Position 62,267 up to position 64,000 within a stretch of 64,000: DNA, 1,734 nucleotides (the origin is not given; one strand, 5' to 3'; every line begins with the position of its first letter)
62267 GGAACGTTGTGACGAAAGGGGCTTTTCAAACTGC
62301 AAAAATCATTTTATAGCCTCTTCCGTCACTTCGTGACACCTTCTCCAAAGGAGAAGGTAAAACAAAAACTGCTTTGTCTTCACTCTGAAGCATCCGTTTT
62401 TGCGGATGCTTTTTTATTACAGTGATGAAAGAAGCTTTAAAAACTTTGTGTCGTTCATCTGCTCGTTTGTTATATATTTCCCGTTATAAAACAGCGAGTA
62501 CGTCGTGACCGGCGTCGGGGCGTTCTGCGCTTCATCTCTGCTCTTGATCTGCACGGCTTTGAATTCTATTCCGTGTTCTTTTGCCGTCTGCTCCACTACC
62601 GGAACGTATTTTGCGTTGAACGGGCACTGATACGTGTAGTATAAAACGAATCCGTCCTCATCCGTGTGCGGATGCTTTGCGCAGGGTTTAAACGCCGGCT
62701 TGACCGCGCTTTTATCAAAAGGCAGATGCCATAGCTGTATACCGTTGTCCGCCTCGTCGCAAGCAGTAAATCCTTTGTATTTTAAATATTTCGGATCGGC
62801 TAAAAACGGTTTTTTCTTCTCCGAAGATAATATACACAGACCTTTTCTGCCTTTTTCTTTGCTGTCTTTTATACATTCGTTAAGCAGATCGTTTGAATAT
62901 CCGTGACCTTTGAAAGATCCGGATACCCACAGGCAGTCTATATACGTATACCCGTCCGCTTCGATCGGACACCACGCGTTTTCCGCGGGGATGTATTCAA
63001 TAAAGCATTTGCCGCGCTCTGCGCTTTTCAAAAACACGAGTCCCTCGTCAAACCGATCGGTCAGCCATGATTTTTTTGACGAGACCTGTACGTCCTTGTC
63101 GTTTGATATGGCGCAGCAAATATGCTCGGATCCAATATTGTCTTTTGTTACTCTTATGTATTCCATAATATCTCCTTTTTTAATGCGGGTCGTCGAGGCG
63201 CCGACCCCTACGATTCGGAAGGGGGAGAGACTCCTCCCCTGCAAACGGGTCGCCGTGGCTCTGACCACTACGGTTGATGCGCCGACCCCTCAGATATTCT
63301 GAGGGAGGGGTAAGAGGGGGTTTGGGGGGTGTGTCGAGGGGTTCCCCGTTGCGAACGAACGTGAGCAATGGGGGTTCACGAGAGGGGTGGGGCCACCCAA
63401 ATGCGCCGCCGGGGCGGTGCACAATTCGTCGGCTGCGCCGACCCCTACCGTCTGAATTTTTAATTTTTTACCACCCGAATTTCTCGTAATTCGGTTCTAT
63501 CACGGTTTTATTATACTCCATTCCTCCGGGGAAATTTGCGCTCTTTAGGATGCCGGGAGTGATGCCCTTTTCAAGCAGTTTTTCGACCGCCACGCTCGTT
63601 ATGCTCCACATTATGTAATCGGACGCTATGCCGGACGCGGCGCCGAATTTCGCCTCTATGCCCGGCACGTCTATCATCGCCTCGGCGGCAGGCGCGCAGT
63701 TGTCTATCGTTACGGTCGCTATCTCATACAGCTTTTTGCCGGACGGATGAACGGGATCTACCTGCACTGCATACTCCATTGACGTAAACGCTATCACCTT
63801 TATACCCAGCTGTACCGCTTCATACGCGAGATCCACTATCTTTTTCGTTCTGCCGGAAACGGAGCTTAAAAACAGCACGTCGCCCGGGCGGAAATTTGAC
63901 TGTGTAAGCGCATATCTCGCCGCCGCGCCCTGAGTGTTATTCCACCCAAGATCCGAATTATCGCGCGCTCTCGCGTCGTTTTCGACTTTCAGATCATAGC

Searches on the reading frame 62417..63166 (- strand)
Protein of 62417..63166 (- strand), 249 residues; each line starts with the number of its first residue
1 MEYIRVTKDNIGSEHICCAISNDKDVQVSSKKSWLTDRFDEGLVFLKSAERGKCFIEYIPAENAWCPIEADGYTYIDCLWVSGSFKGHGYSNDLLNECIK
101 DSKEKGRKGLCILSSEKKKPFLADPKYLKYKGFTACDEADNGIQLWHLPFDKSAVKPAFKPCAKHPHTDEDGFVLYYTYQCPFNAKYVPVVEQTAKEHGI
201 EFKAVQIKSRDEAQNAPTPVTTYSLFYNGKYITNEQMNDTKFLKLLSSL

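Call 86: search_protein_families(library=pfam, proteins=[window:62417-63166:-], max_evalue=0.0001)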
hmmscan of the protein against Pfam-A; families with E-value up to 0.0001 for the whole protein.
window:62417-63166:- (249 aa): 1 family
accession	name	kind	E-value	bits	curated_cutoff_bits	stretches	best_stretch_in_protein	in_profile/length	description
PF14268.11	YoaP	-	2.1e-21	75.6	25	1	202-244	2-44/44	YoaP-like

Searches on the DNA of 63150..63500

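Call 90: search_rna_families(source=window, start=63150, end=63500, threshold=evalue, max_evalue=1)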
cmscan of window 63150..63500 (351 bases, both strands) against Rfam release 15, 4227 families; matches with E-value up to 1: 0.
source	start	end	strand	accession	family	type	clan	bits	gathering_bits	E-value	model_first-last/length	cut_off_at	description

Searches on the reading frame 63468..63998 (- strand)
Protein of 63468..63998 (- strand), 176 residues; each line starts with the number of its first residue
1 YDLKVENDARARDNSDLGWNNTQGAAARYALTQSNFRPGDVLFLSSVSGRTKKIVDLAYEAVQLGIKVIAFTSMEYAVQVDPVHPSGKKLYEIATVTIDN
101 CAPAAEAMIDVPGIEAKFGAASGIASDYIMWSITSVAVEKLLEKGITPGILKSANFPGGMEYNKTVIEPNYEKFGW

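Call 86: search_protein_families(library=pfam, proteins=[window:63468-63998:-], max_evalue=0.0001)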
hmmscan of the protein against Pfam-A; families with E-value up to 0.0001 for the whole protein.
window:63468-63998:- (176 aa): 1 family
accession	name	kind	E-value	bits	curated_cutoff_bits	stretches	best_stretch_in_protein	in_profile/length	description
PF13580.11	SIS_2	-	8.4e-10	39.3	27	1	25-73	90-138/138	SIS domain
